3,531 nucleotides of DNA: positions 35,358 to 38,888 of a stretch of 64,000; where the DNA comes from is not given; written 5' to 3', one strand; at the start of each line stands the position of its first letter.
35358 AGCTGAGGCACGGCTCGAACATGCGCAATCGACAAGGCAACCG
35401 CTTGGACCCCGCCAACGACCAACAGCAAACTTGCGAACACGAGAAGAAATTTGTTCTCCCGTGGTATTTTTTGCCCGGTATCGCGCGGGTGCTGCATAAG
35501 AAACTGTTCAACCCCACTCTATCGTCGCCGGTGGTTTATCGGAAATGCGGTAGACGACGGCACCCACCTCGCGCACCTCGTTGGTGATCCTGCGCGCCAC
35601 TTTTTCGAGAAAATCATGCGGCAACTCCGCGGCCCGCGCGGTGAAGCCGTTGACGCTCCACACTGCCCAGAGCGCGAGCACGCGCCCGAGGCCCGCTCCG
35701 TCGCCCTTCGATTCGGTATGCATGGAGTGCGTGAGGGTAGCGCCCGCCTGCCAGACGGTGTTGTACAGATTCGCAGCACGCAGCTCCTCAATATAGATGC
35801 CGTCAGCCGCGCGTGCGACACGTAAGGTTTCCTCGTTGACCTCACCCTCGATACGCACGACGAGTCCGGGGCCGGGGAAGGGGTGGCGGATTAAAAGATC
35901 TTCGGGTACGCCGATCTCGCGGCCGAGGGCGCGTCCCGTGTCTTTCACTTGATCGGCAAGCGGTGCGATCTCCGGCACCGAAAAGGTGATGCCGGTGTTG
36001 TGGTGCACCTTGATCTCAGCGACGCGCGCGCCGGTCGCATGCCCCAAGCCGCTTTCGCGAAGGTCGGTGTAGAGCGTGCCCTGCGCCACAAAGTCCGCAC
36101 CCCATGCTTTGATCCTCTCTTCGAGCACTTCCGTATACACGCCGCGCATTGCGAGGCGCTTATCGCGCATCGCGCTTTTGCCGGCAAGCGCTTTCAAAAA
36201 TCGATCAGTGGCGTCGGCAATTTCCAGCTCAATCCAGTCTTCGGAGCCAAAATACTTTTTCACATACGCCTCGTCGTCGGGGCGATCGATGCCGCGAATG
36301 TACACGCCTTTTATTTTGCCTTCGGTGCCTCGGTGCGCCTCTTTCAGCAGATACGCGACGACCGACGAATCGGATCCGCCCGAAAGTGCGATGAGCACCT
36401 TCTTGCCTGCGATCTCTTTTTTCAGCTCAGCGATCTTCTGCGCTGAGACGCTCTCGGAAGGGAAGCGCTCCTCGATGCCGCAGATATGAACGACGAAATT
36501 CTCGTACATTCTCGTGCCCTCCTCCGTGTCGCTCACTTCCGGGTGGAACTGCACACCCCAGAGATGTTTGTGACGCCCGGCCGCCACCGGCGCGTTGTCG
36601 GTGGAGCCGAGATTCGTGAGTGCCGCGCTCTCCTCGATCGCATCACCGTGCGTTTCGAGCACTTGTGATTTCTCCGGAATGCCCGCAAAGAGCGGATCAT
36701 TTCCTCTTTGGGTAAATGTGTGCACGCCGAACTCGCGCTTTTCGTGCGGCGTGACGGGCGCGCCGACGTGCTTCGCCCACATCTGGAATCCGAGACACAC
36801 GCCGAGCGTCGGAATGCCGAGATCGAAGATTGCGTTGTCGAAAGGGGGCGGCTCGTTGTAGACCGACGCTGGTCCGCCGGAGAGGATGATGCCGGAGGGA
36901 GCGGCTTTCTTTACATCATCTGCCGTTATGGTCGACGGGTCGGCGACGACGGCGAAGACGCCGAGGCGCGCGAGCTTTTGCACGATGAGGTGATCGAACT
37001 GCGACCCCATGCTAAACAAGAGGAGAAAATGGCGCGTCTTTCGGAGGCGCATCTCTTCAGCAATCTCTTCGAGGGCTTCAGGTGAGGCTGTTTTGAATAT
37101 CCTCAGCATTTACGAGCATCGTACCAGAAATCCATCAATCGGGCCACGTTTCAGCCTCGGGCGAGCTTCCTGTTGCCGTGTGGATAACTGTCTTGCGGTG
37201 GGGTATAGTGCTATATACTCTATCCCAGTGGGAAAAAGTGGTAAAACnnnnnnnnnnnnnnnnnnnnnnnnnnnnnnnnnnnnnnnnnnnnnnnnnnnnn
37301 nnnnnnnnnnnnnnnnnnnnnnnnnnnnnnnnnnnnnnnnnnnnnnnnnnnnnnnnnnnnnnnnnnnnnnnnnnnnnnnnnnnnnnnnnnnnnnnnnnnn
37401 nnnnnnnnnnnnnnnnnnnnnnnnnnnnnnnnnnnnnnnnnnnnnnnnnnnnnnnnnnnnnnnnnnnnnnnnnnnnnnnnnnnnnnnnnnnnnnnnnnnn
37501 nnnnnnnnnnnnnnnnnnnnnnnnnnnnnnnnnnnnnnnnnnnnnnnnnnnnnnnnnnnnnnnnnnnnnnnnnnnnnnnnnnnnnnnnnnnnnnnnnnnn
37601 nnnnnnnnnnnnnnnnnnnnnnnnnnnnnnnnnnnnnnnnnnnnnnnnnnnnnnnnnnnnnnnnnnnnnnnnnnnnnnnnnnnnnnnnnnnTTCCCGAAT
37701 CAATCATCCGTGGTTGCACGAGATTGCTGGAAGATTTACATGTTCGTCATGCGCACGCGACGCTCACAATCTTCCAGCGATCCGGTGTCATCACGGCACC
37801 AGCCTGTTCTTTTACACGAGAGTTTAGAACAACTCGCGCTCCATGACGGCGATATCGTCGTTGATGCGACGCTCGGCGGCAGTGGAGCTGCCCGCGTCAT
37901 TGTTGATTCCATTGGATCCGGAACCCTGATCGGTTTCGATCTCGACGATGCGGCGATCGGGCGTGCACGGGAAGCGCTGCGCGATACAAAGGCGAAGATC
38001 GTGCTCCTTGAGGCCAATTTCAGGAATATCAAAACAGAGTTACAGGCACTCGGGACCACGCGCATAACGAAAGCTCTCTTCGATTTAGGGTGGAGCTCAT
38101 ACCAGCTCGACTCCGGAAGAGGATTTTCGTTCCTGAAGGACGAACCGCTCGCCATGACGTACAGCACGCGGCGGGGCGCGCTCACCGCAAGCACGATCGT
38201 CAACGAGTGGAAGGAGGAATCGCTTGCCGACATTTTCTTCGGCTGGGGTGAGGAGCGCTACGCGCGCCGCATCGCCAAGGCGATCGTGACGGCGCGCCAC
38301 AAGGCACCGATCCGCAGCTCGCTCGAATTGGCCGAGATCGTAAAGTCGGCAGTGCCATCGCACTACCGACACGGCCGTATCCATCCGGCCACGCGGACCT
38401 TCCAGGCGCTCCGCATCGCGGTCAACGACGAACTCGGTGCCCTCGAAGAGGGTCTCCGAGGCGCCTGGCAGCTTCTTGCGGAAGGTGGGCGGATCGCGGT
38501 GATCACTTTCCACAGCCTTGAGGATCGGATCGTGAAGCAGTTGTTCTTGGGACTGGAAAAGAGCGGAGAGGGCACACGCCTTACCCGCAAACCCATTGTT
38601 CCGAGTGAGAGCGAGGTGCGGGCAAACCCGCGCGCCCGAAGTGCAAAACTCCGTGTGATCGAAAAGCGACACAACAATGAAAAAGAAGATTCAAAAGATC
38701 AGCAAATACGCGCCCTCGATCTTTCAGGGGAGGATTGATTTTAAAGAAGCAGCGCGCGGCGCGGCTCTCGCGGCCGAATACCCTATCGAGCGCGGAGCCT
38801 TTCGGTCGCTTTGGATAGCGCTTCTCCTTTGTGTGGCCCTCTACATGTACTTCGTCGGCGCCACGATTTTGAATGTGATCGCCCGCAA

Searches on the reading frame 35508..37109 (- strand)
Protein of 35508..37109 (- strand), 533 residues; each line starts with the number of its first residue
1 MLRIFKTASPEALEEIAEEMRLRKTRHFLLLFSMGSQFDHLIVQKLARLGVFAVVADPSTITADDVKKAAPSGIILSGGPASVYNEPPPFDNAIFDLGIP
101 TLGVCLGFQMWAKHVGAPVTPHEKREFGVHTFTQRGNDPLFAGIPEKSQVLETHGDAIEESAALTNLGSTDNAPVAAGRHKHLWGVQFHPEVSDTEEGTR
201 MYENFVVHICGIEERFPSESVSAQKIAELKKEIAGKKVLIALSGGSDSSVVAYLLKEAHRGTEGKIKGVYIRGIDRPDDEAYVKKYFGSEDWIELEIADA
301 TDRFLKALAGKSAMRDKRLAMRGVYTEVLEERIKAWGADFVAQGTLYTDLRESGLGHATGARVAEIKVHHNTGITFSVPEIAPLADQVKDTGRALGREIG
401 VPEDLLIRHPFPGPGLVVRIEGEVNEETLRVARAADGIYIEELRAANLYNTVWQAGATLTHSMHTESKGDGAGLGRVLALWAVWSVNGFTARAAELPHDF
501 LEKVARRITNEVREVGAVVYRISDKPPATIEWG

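Call 51: search_protein_families(library=pfam, proteins=[window:35508-37109:-], max_evalue=0.00001)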
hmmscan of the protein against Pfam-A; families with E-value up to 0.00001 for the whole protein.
window:35508-37109:- (533 aa): 3 families
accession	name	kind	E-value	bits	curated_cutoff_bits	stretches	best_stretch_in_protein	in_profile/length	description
PF00117.34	GATase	-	6.1e-33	114.5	22.8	1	32-208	3-189/190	Glutamine amidotransferase class-I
PF00958.27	GMP_synt_C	-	1.4e-23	83.2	27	1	441-532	1-92/92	GMP synthase C terminal domain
PF02540.23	NAD_synthase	-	2.3e-07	30.6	21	1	231-410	14-177/242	NAD synthase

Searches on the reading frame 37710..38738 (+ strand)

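Call 59: search_protein_families(library=pfam, proteins=[window:37710-38738:+], max_evalue=0.00001)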
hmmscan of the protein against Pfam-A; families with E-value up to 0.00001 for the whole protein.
window:37710-38738:+ (342 aa): 1 family
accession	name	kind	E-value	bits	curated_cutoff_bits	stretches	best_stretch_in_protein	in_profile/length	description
PF01795.25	Methyltransf_5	-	2.2e-96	323.4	27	1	28-319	2-308/309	MraW methylase family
